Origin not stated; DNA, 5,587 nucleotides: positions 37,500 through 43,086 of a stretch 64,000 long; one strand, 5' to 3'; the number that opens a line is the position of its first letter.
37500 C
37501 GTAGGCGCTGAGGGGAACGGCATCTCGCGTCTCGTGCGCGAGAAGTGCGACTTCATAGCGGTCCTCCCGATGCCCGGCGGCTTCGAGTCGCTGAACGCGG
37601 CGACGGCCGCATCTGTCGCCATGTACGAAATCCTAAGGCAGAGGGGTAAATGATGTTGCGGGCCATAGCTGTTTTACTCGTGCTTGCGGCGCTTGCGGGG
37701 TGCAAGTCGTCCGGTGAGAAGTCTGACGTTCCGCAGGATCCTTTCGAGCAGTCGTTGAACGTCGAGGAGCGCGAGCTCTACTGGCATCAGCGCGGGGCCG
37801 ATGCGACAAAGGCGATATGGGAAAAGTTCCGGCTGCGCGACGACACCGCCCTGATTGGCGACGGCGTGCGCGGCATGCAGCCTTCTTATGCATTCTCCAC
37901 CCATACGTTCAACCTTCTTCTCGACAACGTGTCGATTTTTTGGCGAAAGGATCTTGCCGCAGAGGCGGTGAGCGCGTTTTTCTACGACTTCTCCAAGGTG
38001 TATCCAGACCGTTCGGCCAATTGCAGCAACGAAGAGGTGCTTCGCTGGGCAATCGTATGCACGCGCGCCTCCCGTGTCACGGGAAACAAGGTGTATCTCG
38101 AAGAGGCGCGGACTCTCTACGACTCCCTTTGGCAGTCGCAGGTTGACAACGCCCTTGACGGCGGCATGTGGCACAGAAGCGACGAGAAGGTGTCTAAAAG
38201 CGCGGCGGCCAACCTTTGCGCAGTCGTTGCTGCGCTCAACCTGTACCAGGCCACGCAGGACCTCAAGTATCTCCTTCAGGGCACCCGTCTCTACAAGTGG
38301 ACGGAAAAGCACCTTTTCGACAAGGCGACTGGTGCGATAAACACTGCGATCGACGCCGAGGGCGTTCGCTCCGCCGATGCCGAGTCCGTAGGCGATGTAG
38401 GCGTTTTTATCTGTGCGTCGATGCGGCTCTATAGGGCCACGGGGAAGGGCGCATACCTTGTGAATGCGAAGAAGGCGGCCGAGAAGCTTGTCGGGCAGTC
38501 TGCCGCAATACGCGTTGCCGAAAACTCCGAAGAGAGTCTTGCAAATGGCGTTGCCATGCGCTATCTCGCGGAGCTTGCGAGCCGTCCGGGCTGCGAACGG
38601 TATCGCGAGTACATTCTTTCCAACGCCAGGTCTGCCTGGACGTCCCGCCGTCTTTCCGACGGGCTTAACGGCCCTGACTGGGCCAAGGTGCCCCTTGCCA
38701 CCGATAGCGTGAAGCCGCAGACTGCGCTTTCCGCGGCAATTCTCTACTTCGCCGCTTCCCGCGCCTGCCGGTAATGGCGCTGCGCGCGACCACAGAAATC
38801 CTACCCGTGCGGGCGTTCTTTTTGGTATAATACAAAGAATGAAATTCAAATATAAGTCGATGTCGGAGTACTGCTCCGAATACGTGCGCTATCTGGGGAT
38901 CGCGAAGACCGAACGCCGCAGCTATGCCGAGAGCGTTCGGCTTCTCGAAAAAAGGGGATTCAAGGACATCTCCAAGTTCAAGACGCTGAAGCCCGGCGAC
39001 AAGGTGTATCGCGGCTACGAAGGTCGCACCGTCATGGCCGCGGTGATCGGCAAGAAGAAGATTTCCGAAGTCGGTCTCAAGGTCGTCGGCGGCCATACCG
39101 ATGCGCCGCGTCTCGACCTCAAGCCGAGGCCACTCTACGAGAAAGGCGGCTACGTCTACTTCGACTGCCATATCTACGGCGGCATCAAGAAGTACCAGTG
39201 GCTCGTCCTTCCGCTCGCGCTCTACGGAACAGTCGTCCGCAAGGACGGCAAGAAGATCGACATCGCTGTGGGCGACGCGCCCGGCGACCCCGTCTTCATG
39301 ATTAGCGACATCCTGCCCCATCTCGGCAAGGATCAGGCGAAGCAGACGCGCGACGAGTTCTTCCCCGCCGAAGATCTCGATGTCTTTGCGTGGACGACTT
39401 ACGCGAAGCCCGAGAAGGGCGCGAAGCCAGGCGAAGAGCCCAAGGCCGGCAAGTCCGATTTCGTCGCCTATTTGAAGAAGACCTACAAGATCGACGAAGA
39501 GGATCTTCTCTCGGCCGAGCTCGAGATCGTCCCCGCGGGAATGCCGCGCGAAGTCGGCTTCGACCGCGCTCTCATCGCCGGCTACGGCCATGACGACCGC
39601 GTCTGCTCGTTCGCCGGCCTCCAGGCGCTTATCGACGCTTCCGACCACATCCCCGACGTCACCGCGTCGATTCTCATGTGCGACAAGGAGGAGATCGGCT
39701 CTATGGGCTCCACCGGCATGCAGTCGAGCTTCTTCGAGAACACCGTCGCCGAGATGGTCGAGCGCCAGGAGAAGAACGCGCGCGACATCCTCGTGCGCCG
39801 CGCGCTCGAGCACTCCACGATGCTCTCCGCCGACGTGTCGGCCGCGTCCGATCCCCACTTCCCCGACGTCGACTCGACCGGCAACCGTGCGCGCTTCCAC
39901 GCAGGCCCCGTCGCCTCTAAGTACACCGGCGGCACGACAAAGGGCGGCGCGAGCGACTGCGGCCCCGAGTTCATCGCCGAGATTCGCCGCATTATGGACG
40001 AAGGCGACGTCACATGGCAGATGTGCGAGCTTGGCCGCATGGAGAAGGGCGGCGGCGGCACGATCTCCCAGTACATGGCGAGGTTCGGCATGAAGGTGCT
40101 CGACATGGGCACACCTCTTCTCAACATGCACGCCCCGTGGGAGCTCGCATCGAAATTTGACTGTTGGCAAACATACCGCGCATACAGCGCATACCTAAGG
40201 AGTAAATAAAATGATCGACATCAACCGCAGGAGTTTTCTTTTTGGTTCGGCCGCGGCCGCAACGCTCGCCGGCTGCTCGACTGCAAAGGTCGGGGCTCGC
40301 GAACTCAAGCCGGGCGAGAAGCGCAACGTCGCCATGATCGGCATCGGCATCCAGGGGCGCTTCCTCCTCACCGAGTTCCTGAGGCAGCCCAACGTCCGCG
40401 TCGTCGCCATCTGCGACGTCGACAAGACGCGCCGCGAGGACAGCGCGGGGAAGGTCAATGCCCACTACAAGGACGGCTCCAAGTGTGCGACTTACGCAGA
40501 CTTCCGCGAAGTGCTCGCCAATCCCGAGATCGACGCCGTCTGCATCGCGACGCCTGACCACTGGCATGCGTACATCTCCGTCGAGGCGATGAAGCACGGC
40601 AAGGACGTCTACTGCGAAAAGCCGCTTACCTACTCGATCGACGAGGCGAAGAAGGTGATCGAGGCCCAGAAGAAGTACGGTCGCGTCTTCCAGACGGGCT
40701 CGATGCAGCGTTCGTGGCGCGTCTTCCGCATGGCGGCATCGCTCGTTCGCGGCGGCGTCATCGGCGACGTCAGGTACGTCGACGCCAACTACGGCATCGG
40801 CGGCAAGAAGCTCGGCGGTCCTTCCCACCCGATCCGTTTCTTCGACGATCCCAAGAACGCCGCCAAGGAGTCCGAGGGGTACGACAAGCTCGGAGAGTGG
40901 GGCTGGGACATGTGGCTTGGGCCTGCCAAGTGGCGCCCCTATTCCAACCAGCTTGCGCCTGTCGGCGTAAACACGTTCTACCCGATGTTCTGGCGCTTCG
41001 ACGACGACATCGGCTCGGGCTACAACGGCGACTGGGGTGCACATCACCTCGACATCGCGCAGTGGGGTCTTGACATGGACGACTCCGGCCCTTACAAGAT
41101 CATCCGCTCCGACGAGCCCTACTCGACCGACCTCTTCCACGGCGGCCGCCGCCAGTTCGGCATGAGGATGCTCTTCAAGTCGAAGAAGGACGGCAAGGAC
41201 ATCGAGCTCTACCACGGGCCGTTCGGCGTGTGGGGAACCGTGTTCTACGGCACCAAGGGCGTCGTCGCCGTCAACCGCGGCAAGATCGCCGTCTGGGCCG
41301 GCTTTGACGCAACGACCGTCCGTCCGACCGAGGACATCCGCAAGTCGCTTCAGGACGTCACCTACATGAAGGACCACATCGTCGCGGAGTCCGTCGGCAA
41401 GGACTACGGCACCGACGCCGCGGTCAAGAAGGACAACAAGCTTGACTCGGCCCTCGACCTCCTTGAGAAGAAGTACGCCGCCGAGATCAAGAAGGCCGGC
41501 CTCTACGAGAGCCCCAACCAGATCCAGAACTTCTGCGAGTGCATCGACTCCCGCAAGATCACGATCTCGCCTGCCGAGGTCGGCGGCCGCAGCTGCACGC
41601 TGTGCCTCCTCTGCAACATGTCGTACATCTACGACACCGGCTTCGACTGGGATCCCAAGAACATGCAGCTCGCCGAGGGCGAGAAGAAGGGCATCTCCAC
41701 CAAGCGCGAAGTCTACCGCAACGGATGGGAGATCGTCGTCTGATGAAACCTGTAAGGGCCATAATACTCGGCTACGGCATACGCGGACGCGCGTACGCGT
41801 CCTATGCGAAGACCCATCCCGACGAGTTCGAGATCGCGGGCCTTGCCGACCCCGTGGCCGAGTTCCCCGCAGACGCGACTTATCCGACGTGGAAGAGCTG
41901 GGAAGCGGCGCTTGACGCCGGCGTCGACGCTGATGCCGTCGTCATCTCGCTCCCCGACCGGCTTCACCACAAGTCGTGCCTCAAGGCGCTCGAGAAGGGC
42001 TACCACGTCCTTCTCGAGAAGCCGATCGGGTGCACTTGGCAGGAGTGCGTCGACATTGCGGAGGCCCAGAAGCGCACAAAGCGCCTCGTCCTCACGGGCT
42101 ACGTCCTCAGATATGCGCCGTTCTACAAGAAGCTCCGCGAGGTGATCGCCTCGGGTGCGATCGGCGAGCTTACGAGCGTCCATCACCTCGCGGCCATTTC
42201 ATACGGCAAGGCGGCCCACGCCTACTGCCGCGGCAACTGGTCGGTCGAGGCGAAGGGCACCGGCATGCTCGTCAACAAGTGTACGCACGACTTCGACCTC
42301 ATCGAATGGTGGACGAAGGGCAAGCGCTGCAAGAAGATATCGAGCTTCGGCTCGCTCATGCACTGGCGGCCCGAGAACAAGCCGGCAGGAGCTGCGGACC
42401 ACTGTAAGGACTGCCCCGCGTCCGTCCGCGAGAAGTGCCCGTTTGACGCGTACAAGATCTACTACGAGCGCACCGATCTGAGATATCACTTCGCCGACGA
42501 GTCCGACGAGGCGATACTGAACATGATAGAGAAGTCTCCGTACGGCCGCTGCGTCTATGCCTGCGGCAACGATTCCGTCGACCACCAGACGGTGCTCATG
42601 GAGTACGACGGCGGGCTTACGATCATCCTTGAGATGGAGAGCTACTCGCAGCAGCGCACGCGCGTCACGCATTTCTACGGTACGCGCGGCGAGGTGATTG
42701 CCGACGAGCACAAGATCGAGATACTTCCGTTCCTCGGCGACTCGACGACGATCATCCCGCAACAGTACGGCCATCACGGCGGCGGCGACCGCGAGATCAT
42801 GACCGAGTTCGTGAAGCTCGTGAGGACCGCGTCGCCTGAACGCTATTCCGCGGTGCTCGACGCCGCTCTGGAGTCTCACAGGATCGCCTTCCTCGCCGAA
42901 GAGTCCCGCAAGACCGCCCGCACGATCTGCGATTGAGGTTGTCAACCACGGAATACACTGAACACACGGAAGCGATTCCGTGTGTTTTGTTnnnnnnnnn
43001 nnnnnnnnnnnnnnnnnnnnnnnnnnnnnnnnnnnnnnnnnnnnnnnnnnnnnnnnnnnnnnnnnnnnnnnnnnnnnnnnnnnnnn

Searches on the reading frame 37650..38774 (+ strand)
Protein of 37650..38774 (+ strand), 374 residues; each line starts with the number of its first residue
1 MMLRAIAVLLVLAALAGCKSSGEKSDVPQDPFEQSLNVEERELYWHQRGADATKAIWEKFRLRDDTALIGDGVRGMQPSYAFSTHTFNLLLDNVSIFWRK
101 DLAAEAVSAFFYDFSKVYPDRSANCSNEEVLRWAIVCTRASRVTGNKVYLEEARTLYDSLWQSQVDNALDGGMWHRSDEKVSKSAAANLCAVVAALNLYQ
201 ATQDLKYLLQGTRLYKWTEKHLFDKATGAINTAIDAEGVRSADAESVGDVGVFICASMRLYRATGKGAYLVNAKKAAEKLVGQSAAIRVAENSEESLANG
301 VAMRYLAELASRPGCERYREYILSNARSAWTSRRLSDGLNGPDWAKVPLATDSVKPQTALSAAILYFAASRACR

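Call 23: search_protein_families(library=pfam, proteins=[window:37650-38774:+], max_evalue=0.001)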
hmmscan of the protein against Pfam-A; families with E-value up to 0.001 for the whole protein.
window:37650-38774:+ (374 aa): 3 families
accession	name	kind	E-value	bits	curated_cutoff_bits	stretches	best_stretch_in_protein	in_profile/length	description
PF03663.20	Glyco_hydro_76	-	1e-14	55.3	25.9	1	122-330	81-314/366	Glycosyl hydrolase family 76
PF07470.19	Glyco_hydro_88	-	1.4e-06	28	26.6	0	142-233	88-178/352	Glycosyl Hydrolase Family 88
PF07944.18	Beta-AFase-like_GH127_cat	-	0.00057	19.4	24.9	0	139-233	186-272/376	Beta-L-arabinofuranosidase, GH127 catalytic domain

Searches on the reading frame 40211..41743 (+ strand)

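Call 23: search_protein_families(library=pfam, proteins=[window:40211-41743:+], max_evalue=0.001)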
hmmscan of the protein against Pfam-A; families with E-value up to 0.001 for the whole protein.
window:40211-41743:+ (510 aa): 3 families
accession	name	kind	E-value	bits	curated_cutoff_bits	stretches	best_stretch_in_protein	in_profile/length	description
PF01408.29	GFO_IDH_MocA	-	2.7e-24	86.6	24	1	39-163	2-119/120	Oxidoreductase family, NAD-binding Rossmann fold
PF19051.5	GFO_IDH_MocA_C2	-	5.1e-11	43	23.3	1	231-301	53-115/254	Oxidoreductase family, C-terminal alpha/beta domain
PF22725.1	GFO_IDH_MocA_C3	-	3.9e-06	27.3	27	0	258-287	32-61/124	GFO/IDH/MocA C-terminal domain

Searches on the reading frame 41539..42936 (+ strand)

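Call 23: search_protein_families(library=pfam, proteins=[window:41539-42936:+], max_evalue=0.001)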
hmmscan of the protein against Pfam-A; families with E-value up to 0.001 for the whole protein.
window:41539-42936:+ (465 aa): 3 families
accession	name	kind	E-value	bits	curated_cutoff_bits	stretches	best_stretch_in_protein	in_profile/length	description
PF01408.29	GFO_IDH_MocA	-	1.4e-17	64.9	24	1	73-188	2-120/120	Oxidoreductase family, NAD-binding Rossmann fold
PF22725.1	GFO_IDH_MocA_C3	-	4.1e-13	49.8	27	1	196-272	1-73/124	GFO/IDH/MocA C-terminal domain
PF02894.22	GFO_IDH_MocA_C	-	3e-09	37.5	22.9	1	200-443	1-196/218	Oxidoreductase family, C-terminal alpha/beta domain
